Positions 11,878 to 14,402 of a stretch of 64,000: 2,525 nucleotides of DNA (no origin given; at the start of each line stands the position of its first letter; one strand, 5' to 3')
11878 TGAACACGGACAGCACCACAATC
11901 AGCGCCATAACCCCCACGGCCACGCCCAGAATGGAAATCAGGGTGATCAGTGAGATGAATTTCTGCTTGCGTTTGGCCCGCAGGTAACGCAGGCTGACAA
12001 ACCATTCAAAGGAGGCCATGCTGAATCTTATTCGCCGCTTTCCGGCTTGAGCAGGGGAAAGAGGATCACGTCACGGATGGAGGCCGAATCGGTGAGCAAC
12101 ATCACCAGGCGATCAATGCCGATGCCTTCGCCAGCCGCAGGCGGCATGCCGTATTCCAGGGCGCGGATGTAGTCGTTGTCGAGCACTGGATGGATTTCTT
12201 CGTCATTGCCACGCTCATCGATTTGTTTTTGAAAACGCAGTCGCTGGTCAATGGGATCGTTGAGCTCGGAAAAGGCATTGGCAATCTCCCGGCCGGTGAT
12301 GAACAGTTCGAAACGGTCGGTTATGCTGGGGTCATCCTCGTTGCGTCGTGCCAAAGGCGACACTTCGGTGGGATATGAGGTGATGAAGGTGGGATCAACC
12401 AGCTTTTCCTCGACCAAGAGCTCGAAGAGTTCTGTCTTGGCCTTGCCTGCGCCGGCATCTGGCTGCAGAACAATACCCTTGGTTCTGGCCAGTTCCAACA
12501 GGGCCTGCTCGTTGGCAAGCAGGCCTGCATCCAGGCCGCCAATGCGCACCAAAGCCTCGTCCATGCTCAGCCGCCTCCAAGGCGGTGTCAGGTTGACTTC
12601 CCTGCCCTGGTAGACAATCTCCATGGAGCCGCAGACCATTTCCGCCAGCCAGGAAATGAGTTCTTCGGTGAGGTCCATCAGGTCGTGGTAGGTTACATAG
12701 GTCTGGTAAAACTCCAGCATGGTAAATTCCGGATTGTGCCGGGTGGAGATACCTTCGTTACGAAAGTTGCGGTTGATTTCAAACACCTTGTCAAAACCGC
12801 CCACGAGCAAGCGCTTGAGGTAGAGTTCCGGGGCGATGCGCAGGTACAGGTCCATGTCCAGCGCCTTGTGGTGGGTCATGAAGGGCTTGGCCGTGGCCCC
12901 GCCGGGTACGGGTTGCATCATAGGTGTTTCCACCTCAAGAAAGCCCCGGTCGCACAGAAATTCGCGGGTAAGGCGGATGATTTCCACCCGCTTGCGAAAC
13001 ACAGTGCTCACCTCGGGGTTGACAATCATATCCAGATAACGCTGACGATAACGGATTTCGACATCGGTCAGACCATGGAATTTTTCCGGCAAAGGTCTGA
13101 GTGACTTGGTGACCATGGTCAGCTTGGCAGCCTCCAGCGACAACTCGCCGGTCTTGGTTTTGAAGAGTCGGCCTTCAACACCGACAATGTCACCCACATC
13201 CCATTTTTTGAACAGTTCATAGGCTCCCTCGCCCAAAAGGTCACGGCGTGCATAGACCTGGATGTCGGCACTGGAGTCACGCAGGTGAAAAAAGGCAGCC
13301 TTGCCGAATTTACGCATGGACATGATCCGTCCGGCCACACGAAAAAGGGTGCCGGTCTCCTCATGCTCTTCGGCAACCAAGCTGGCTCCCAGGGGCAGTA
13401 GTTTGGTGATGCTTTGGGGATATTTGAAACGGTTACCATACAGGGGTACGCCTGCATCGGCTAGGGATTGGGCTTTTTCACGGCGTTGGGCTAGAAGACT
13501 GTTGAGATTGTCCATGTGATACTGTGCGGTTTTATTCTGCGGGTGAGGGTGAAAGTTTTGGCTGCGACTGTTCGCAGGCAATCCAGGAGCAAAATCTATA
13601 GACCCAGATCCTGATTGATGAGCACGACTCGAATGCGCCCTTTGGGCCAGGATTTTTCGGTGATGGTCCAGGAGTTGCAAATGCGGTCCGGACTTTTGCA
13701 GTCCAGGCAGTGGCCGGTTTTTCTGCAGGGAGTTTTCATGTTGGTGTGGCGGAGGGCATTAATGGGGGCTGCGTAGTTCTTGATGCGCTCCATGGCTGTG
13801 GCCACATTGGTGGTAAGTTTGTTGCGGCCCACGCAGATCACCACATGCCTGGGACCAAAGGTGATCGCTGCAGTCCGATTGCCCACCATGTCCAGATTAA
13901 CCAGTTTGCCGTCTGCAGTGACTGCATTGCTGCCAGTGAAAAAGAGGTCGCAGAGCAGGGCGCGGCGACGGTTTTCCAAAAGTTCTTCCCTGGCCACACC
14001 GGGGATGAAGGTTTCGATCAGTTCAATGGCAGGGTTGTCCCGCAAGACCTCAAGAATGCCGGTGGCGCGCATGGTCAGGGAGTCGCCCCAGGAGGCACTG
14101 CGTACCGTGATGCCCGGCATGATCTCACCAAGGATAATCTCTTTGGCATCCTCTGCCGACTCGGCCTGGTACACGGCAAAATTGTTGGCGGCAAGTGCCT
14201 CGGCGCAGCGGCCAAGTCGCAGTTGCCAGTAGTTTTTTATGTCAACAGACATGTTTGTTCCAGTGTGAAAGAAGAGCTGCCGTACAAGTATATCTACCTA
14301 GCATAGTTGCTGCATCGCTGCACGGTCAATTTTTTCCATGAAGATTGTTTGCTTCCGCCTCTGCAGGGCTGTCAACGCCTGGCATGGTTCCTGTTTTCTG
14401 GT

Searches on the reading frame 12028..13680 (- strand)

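Call 3: search_protein_families(library=pfam, proteins=[window:12028-13680:-])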
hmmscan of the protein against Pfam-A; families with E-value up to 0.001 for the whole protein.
window:12028-13680:- (550 aa): 2 families
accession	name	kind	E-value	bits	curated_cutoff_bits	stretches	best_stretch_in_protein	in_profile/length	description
PF00152.25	tRNA-synt_2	-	8.7e-92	307.9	25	1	207-543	2-306/308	tRNA synthetases class II (D, K and N)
PF01336.31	tRNA_anti-codon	-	7.1e-18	64.8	27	1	114-188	2-73/75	OB-fold nucleic acid binding domain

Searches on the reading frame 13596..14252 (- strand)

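Call 3: search_protein_families(library=pfam, proteins=[window:13596-14252:-])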
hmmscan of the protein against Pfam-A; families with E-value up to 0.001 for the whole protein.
window:13596-14252:- (218 aa): 1 family
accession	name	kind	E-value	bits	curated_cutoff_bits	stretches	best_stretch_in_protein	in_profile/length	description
PF02589.21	LUD_dom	-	3.8e-40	138.1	22.6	1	15-212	3-189/189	LUD domain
